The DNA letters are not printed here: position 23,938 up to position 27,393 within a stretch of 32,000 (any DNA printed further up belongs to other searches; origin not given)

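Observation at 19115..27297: Accessory-looking block between rpmH and the rluD operon: Cys-rich exported proteins surrounding an LRR-kinase fusion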

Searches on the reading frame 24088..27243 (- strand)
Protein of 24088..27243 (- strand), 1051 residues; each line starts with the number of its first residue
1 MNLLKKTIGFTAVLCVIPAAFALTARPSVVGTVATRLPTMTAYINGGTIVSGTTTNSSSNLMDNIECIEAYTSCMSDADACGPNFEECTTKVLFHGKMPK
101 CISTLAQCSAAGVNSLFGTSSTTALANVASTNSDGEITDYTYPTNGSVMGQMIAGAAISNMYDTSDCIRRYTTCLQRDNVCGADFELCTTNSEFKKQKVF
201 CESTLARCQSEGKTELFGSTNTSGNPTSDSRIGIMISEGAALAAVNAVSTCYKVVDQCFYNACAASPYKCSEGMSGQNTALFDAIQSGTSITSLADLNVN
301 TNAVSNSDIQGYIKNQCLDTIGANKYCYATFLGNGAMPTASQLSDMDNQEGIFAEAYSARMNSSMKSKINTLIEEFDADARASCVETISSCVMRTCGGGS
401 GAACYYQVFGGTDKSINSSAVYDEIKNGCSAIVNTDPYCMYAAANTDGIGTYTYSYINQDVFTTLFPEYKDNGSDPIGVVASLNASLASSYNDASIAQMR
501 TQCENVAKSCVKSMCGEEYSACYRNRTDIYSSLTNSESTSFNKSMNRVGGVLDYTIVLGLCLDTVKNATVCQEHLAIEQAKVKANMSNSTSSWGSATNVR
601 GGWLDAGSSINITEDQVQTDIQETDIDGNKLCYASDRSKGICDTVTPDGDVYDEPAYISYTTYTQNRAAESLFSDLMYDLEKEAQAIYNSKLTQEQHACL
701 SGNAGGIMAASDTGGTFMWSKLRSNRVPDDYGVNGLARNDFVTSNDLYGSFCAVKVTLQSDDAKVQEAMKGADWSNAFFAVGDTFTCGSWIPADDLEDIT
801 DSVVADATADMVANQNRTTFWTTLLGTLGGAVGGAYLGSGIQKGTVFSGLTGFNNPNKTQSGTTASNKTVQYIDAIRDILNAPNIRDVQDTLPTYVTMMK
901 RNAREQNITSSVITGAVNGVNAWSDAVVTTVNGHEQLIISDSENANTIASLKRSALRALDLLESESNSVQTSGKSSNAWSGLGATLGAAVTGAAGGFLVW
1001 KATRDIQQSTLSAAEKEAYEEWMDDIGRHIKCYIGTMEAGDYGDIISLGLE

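Call 5: search_protein_families(library=pfam, proteins=[window:24088-27243:-], max_evalue=0.1)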
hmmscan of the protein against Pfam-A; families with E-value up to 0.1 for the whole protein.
window:24088-27243:- (1051 aa): 1 family
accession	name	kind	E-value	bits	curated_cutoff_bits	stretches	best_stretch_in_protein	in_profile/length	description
PF03503.18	Chlam_OMP3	-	0.024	15.4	25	0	245-273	3-29/54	Chlamydia cysteine-rich outer membrane protein 3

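Call 6: search_protein_families(library=ncbifam, proteins=[window:24088-27243:-], max_evalue=0.1)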
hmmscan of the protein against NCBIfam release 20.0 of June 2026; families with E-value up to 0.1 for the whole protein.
window:24088-27243:- (1051 aa): 0 families

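Call 9: find_homologous_proteins(query=window:24088-27243:-, max_evalue=0.001)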
Query window:24088-27243:- (1051 aa): 939 proteins with E <= 0.001 among 8000 candidates; the best 120 are listed.
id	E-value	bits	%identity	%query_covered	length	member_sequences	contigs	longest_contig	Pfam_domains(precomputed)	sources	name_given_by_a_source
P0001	0.0e+0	2327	99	100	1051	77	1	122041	-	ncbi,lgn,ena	-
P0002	0.0e+0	1667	70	100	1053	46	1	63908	-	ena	-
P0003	0.0e+0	1508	65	100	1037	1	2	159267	-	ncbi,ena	-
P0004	0.0e+0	1507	65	100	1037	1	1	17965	-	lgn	-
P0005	0.0e+0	1504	65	100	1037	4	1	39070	-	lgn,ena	-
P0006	0.0e+0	1504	65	100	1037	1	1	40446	-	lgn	-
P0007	0.0e+0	1503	65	100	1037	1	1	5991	-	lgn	-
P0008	0.0e+0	1480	64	100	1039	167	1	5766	-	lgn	-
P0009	0.0e+0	1476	64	100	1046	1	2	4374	-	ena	-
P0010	0.0e+0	1475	64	100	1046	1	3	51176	-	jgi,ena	-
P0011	0.0e+0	1475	64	100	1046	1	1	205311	-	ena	-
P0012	0.0e+0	1474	64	100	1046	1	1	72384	-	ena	-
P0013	0.0e+0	1473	64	100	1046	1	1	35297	-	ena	-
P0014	0.0e+0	1473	64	100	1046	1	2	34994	-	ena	-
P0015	0.0e+0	1473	64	100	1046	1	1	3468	-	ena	-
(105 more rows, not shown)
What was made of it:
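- At least 939 full-length homologue clusters (call 9).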

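Call 11: find_related_loci(query=A1, collection=genome_contigs, flank=10000)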
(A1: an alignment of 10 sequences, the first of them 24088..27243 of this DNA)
Query A1 (1051 aa) in genome_contigs; peptide patterns used: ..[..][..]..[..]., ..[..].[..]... (x = any residue, [..] = any of these).
175 stretches matched a pattern; 157 encode a relative of the query (tblastn E <= 1e-3); the best 80 are kept; 80 distinct loci.
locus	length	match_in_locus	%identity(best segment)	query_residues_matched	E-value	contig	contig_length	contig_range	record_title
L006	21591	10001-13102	64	1-1051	0e+0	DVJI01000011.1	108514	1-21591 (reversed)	MAG TPA_asm: Candidatus Enterousia intestinigallinarum isolate ChiGjej3B3-5194 ChiGjej3B3M5__C552858_L108514_SRR6323341,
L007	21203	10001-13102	63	1-1051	0e+0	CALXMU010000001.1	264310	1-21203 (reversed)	MAG: uncultured Alphaproteobacteria bacterium isolate BRZ_MD__bin57 genome assembly, contig: BRZ_MD__NODE_31_length_2643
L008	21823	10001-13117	63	1-1051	0e+0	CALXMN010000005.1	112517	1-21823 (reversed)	MAG: uncultured Alphaproteobacteria bacterium isolate BRZ_KQ__bin82 genome assembly, contig: BRZ_KQ__NODE_318_length_112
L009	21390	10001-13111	63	1-1051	0e+0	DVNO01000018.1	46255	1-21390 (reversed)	MAG TPA_asm: Candidatus Enterousia avicola isolate CHK136-897 CHK136__C104456_L46255_ERR2241905, whole genome shotgun se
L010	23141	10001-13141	63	1-1051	0e+0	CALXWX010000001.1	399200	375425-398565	MAG: uncultured Alphaproteobacteria bacterium isolate BRZ_EC__bin9 genome assembly, contig: BRZ_EC__NODE_9_length_399200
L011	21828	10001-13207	61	1-1051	0e+0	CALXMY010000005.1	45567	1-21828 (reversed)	MAG: uncultured Alphaproteobacteria bacterium isolate BRZ_RP__bin67 genome assembly, contig: BRZ_RP__NODE_1035_length_45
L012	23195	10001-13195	61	1-1051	0e+0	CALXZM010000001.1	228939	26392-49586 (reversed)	MAG: uncultured Alphaproteobacteria bacterium isolate BRZ_LB__bin18 genome assembly, contig: BRZ_LB__NODE_32_length_2289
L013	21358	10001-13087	62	1-1051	0e+0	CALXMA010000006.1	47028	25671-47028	MAG: uncultured Alphaproteobacteria bacterium isolate BRZ_IT__bin13 genome assembly, contig: BRZ_IT__NODE_713_length_470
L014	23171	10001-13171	62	1-1051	0e+0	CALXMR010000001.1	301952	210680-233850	MAG: uncultured Alphaproteobacteria bacterium isolate BRZ_MA__bin39 genome assembly, contig: BRZ_MA__NODE_16_length_3019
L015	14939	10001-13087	61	1-1048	0e+0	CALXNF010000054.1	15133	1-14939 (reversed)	MAG: uncultured Alphaproteobacteria bacterium isolate E02__bin305 genome assembly, contig: E02__k127_6558337, whole geno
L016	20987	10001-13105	63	1-1051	0e+0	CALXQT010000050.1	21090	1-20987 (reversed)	MAG: uncultured Alphaproteobacteria bacterium isolate E20__bin73 genome assembly, contig: E20__k127_4621757, whole genom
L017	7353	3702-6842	62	1-1051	0e+0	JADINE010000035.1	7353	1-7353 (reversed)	MAG: Candidatus Enterousia excrementavium isolate B1-16210 B1M03__C348342_L7353_SRR9113712, whole genome shotgun sequenc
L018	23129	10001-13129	63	1-1051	0e+0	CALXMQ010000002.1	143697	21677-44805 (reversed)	MAG: uncultured Alphaproteobacteria bacterium isolate BRZ_KT__bin2 genome assembly, contig: BRZ_KT__NODE_36_length_14369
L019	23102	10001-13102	58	1-1051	0e+0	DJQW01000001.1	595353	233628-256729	MAG TPA_asm: Alphaproteobacteria bacterium UBA6376 UBA6376_contig_193, whole genome shotgun sequence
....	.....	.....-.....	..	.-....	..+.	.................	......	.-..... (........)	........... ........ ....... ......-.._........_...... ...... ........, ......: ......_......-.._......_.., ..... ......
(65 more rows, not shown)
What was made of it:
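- Enterousia or unclassified gut Alphaproteobacteria (one record title reads Bacteroides fragilis) (call 11).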

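Call 53: predict_structure(alignment_id=A5)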
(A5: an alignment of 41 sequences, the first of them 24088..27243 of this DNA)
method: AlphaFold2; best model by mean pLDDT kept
length: 1051 residues; sequences in the alignment: 41
mean_pLDDT: 60.4   pTM: 0.35
mean pLDDT of the five models: 60.4, 52.4, 50.3, 47.5, 47.1
residues with pLDDT >= 90: 5; 70-90: 391; 50-70: 382; < 50: 273
segments of 3 or more residues with pLDDT < 50: 1-62, 448-458, 524-554, 586-618, 706-714, 726-728, 730-736, 743-748, 807-863, 970-1015
pLDDT, mean of each block of 10 residues (from residue 1): 41 41 31 30 28 33 64 73 67 69 69 68 55 60 70 65 74 75 70 73 72 77 73 74 71 86 83 72 73 57 76 87 82 73 82 85 81 77 71 58 55 56 68 74 57 36 65 52 58 63 70 62 39 36 31 50 64 62 46 28 28 43 60 77 76 71 54 56 59 65 50 55 51 48 51 76 73 71 71 69 53 37 27 23 28 30 60 87 78 87 75 83 81 53 68 80 69 27 28 27 30 50 65 76 72 50
secondary structure, 60 per line:
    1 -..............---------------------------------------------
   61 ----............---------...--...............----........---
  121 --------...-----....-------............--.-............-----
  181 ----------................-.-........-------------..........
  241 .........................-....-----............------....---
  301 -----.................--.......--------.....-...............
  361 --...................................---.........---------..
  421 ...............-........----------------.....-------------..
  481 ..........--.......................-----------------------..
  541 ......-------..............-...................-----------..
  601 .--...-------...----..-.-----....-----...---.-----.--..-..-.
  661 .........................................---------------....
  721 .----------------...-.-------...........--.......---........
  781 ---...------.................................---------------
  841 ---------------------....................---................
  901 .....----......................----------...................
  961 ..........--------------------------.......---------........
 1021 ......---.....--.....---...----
elements in order (helices of 4 or more, strands of 3 or more residues): H2-15 H65-76 H91-105 H110-117 E129-131 E137-140 H148-159 H164-175 H191-206 H210-217 H231-265 H267-270 H276-287 H294-297 H306-322 H325-331 H340-344 H346-360 H363-397 H401-409 H419-435 H437-444 H461-465 H479-490 H493-515 H539-546 H554-567 H569-587 E630-633 E639-641 H660-701 E717-721 E750-760 H763-769 E776-780 E784-786 H793-825 H862-881 H885-905 H910-931 H942-970 H997-1003 H1013-1026 E1030-1034 E1037-1041 E1045-1047
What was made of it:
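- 24244..24783 (-): Two Gly-rich hydrophobic segments (residues about 821-841 and 979-1000) flanking a hypervariable helical segment. A conserved 50-aa tail with one Cys (C1032) follows. Model secondary structure in call 53.
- In the model the modules sit on helices (call 53). The 1,051-aa model is poor (pLDDT 60, pTM 0.35, call 53).
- Tried and rejected: Structure of the 1,051-aa protein: the model was too poor (pLDDT 60, call 53).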

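Call 59: fold_search(model_id=the predicted structure, library=pdb)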
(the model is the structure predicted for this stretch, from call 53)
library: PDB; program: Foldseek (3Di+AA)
matches with E <= 10: 285; with E <= 0.001: 0
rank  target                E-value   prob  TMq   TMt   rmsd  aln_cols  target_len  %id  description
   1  5xsd_L                4.8e-01  0.98  0.08  0.49   4.6       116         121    9  XylFII-LytSN complex mutant - D103A (released 2017-08-02)
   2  5xsj_L                4.8e-01  0.98  0.08  0.49   5.0       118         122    9  XylFII-LytSN complex (released 2017-08-02)
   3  7uj6_C                5.0e-01  0.99  0.09  0.43   5.1       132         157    8  Outer Surface Protein C Type K (released 2023-04-05)
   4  7uj6_D                5.2e-01  0.98  0.08  0.43   6.6       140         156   11  Outer Surface Protein C Type K (released 2023-04-05)
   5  2jx0_MODEL_1_A        6.0e-01  0.95  0.07  0.44   7.3       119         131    8  The paxillin-binding domain (PBD) of G Protein Coupled Receptor (GPCR)-kinase (GRK) interacting protein 1 (GIT (released 2008-04-29)
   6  9min_D                6.0e-01  0.87  0.08  0.42   5.8       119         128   13  Structure of a designed minibinder to NYESO1-A*02:01 (released 2025-08-06)
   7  7uj2_B                6.2e-01  0.63  0.08  0.32   8.0       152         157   12  OspC Type B (released 2023-04-05)
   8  6m97                  6.5e-01  0.38  0.07  0.22   7.7       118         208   13  Crystal structure of the high-affinity copper transporter Ctr1 (released 2019-04-03)
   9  3bng                  8.5e-01  0.82  0.07  0.15  12.1       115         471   14  W. succinogenes NrfA Y218F (released 2008-02-26)
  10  8gs1_D                8.5e-01  0.63  0.07  0.19   8.4       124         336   17  Crystal structure of AziU2-U3 complex from Streptomyces sahachiroi NRRL2485 (released 2023-09-06)
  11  7wuw_C                9.7e-01  0.66  0.07  0.18   8.3       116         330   18  Crystal structure of AziU3/U2 from Streptomyces sahachiroi (released 2022-09-07)
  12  3s9o_C                1.0e+00  0.54  0.07  0.35   9.0       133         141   10  The Focal Adhesion Targeting (FAT) domain of the Focal Adhesion Kinase showing N-terminal interactions in cis (released 2012-06-06)
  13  9az6_F                1.1e+00  0.14  0.04  0.18  20.5       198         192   15  F-actin-Talin(R13-DD) complex (released 2025-02-12)
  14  4llc_A                1.2e+00  0.72  0.08  0.43   5.5       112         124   10  The crystal structure of R60E mutant of the histidine kinase (KinB) sensor domain from Pseudomonas aeruginosa PA01 (released 2013-08-07)
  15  7ezc_A                1.2e+00  0.16  0.06  0.11   9.7       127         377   14  Adenosine A2a receptor mutant-I92N (released 2022-04-13)
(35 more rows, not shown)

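Call 61: search_protein_families(library=padloc, proteins=[window:24088-27243:-], max_evalue=1)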
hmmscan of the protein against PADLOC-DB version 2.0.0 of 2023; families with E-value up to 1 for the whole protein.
window:24088-27243:- (1051 aa): 0 families

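Call 76: search_protein_families(library=pfam, alignment_id=A5, max_evalue=1)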
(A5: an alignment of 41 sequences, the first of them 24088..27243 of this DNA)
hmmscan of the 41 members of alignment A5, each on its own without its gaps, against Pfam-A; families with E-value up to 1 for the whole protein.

A. member 1, window:24088-27243:- (1051 aa): 1 family
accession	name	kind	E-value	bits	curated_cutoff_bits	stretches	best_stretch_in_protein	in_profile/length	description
PF03503.18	Chlam_OMP3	-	0.024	15.4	25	1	245-273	3-29/54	Chlamydia cysteine-rich outer membrane protein 3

B. families by the number of members that match (of 41 scanned): 30 families (the first 25 are shown)
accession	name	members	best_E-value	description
PF17068.10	RRG8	6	0.048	Required for respiratory growth protein 8 mitochondrial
PF00288.32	GHMP_kinases_N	4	0.051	GHMP kinases N terminal domain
PF09849.14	DUF2076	2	0.0084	Uncharacterized protein conserved in bacteria (DUF2076)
PF08876.17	DUF1836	2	0.021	Domain of unknown function (DUF1836)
PF21725.3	T7SS_signal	1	0.02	Putative T7SS secretion signal domain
PF03503.18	Chlam_OMP3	1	0.024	Chlamydia cysteine-rich outer membrane protein 3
PF12917.13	YfbR-like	1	0.043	5'-deoxynucleotidase YfbR-like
PF07832.17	Bse634I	1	0.045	Cfr10I/Bse634I restriction endonuclease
PF24094.1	DEATH_SH3BP4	1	0.054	SH3BP4, DEATH domain-like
PF03458.18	Gly_transporter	1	0.055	Glycine transporter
PF12289.13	Rotavirus_VP1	1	0.077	Rotavirus VP1 C-terminal domain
PF19268.4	CIS_TMP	1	0.081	Contractile injection system tape measure protein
PF19065.6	P8_CR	1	0.081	Minor capsid protein P8 central region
PF13861.12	FLgD_tudor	1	0.082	FlgD Tudor-like domain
PF00815.25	Histidinol_dh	1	0.082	Histidinol dehydrogenase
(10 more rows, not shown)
